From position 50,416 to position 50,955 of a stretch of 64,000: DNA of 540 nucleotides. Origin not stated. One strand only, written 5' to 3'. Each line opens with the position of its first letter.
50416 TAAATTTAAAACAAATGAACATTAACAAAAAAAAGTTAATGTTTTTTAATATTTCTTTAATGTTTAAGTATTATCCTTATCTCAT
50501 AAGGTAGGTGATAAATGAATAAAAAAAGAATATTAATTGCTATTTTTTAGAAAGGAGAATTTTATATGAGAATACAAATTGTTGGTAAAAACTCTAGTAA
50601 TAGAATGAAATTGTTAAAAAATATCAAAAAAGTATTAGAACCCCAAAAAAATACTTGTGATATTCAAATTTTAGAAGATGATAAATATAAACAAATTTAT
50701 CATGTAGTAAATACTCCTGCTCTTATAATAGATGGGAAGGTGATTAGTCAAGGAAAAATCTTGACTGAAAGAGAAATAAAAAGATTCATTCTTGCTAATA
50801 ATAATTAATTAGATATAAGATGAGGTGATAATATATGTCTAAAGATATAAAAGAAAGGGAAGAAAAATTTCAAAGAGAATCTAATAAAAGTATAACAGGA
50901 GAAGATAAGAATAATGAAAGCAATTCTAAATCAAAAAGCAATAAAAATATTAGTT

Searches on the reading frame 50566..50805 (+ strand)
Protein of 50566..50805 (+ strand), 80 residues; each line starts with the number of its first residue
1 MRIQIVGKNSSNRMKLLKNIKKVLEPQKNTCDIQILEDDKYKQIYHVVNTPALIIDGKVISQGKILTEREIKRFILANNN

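Call 74: search_protein_families(library=pfam, proteins=[window:50566-50805:+], max_evalue=0.01)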
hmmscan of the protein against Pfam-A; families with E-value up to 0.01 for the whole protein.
window:50566-50805:+ (80 aa): 1 family
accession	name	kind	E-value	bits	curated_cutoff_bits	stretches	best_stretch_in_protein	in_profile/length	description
PF13192.12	Thioredoxin_3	-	1.1e-11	45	24.8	1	1-75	1-75/76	Thioredoxin domain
